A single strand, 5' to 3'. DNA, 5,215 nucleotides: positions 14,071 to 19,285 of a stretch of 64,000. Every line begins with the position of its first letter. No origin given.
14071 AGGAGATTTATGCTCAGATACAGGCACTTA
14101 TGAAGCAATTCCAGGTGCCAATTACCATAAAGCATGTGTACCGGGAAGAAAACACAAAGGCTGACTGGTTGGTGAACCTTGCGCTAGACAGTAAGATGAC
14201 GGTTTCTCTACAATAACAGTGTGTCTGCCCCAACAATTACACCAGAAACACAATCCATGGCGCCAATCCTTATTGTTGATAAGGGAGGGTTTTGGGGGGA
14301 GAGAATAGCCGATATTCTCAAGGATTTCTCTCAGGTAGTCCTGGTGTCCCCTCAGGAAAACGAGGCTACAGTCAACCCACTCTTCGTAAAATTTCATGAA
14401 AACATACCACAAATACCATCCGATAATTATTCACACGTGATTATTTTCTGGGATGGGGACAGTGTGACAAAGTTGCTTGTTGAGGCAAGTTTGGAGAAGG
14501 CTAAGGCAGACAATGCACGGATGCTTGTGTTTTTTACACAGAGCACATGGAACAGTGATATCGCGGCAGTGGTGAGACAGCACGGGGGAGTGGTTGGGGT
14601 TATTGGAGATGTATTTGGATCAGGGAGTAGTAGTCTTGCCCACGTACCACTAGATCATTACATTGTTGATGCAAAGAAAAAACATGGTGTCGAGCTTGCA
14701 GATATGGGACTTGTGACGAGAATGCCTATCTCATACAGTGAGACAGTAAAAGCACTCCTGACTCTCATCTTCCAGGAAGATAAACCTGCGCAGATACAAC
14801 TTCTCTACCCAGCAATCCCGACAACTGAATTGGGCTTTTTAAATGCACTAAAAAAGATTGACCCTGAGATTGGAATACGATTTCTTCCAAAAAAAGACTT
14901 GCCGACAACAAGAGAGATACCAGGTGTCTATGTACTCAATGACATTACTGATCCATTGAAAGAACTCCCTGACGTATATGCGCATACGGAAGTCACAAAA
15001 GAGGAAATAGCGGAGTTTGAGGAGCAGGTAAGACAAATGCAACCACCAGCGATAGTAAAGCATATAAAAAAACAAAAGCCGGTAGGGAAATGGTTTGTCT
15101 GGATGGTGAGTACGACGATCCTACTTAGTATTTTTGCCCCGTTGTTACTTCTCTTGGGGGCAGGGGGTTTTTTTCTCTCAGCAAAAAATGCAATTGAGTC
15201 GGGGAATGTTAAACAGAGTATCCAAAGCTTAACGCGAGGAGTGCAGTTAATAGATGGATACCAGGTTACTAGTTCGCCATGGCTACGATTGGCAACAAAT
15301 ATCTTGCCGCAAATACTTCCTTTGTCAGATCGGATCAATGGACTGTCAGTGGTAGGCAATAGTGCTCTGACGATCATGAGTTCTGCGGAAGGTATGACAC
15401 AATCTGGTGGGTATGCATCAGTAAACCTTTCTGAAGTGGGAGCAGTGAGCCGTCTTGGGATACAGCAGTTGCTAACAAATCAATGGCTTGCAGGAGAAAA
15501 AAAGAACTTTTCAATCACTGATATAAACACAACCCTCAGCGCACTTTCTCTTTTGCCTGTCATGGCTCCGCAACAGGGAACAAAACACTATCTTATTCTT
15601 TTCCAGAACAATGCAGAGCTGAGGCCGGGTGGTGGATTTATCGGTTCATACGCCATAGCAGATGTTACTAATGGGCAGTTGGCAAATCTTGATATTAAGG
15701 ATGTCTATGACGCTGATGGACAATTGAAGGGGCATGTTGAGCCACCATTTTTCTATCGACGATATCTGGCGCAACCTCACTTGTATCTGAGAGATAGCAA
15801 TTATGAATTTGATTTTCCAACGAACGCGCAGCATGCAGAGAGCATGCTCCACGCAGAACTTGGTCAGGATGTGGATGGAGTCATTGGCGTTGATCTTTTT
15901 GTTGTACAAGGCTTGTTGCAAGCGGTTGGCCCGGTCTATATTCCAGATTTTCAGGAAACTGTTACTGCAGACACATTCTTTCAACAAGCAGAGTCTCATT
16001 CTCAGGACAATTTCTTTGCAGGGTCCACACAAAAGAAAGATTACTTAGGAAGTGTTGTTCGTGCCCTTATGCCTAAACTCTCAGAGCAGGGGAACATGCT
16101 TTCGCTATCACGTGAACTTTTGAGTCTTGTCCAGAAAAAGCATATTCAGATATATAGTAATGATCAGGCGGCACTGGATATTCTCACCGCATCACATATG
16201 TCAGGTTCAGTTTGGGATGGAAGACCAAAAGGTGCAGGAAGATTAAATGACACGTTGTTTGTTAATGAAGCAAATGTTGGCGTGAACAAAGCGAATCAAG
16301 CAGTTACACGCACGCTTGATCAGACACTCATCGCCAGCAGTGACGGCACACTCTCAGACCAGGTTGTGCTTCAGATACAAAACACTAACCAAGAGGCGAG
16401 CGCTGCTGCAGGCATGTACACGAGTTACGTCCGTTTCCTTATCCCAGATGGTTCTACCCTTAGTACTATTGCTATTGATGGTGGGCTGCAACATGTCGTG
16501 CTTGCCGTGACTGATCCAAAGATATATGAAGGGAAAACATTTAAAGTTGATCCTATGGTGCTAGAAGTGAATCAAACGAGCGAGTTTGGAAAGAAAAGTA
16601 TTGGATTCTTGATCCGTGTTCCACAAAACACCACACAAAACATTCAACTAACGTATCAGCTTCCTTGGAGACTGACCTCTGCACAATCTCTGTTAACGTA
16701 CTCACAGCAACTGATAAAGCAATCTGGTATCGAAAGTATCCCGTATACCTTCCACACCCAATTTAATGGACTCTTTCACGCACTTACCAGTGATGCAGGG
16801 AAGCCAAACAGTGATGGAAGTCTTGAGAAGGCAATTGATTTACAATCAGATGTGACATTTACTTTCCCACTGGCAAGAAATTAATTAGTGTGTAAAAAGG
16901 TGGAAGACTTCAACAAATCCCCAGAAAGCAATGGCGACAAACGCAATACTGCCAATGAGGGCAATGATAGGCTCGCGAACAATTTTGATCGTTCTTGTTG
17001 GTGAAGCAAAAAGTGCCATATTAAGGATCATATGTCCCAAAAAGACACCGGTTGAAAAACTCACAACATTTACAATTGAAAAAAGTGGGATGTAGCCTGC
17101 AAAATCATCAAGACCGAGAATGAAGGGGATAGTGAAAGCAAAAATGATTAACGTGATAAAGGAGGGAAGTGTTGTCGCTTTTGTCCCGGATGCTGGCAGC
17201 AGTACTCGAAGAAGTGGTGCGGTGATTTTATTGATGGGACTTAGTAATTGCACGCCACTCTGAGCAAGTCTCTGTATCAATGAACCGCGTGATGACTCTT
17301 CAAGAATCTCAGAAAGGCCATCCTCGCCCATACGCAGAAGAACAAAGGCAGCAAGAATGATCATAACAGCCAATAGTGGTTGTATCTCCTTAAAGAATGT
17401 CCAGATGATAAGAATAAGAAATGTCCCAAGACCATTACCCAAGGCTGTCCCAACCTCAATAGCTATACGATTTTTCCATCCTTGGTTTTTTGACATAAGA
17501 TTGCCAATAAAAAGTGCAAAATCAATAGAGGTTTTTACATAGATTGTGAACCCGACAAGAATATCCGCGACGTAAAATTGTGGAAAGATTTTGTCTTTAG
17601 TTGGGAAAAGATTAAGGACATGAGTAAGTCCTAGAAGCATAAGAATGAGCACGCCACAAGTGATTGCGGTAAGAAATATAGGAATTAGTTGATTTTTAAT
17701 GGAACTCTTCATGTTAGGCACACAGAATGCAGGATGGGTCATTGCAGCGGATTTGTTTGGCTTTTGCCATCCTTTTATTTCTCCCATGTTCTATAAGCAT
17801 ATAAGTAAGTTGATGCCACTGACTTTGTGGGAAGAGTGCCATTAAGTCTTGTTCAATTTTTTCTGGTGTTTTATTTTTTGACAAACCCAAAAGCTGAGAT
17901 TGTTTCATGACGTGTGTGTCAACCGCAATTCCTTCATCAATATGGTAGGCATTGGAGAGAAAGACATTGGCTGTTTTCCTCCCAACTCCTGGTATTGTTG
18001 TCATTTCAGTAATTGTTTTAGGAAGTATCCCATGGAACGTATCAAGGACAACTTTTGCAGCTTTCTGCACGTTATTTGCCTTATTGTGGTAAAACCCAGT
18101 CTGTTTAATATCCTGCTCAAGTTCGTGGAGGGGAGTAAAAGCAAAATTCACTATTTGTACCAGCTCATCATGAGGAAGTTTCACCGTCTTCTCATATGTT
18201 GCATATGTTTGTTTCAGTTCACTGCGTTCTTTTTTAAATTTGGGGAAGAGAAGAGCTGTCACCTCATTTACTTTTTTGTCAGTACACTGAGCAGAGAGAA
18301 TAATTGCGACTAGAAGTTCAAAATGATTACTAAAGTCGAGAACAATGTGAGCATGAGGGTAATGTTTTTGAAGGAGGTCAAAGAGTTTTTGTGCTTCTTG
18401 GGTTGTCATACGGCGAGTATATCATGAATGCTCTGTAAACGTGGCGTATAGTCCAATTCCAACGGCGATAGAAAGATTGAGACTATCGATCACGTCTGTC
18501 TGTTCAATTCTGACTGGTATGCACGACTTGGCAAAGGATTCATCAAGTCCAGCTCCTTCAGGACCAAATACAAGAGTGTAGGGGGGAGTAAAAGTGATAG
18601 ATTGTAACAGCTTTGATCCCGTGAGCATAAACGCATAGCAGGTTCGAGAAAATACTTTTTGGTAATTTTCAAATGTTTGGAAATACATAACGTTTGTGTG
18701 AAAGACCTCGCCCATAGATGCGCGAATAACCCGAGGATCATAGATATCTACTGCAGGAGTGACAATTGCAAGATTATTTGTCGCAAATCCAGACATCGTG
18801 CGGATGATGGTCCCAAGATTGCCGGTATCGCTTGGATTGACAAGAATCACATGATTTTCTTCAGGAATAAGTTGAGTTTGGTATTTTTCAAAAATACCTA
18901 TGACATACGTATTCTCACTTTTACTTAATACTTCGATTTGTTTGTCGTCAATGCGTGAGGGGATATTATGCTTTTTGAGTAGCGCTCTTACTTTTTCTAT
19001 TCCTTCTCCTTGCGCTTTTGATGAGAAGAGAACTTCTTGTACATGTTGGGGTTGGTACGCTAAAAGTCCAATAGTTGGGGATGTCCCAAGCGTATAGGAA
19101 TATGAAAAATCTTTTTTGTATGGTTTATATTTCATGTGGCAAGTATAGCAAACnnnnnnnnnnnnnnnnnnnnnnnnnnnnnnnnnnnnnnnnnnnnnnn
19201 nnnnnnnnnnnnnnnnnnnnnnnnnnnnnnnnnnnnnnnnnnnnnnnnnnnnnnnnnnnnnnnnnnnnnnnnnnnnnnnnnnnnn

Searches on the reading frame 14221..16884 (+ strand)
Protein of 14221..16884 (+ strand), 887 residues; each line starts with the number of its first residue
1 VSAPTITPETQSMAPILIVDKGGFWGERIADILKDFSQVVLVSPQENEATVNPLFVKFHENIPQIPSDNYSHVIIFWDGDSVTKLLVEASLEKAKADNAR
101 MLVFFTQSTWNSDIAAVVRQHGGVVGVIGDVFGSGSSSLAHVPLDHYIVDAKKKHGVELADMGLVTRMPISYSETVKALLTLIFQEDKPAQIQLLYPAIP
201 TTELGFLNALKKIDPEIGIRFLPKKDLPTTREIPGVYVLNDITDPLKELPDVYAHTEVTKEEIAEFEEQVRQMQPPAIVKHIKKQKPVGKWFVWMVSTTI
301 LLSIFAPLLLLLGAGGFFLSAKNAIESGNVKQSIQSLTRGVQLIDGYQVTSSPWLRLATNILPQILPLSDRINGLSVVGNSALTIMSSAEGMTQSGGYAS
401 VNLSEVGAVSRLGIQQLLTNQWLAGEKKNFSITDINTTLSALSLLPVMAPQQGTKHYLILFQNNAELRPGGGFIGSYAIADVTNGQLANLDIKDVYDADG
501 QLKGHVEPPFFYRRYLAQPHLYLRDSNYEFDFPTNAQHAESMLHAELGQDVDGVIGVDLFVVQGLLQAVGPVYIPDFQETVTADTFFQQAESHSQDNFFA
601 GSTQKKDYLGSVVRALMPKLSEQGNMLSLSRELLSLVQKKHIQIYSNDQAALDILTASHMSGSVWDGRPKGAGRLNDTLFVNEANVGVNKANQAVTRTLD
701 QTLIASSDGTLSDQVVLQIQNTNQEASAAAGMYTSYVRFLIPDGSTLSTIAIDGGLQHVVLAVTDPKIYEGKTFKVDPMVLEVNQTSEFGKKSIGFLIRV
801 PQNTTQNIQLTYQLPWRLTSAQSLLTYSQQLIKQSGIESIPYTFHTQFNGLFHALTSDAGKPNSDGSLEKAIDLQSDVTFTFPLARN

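Call 23: search_protein_families(library=pfam, proteins=[window:14221-16884:+], max_evalue=0.01)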
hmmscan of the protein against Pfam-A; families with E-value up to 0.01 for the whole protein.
window:14221-16884:+ (887 aa): 1 family
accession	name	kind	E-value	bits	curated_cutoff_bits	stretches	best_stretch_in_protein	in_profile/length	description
PF13196.11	DUF4012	-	1.9e-29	103.5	28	1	452-590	1-139/144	Protein of unknown function (DUF4012)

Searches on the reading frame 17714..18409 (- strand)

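Call 23: search_protein_families(library=pfam, proteins=[window:17714-18409:-], max_evalue=0.01)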
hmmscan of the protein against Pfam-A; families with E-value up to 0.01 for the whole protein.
window:17714-18409:- (231 aa): 2 families
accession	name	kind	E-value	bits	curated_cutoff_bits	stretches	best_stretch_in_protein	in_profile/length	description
PF00730.31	HhH-GPD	-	6e-19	68.8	26.2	1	34-194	1-107/108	HhH-GPD superfamily base excision DNA repair protein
PF00633.29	HHH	-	1.1e-07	31.8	24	1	124-152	1-29/30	Helix-hairpin-helix motif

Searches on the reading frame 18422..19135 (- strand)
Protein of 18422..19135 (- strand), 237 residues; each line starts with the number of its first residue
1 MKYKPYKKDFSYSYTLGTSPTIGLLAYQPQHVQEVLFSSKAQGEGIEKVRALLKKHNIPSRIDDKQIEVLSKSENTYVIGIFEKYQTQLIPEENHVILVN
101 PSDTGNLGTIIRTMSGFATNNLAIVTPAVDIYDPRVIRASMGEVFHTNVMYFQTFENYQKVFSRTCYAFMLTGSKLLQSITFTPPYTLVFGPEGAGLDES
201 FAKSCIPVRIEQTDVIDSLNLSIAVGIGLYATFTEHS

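Call 23: search_protein_families(library=pfam, proteins=[window:18422-19135:-], max_evalue=0.01)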
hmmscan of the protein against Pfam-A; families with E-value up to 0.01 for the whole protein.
window:18422-19135:- (237 aa): 1 family
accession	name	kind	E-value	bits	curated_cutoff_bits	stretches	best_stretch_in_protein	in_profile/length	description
PF00588.24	SpoU_methylase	-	5.8e-29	101.5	29.7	1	95-230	3-142/142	SpoU rRNA Methylase family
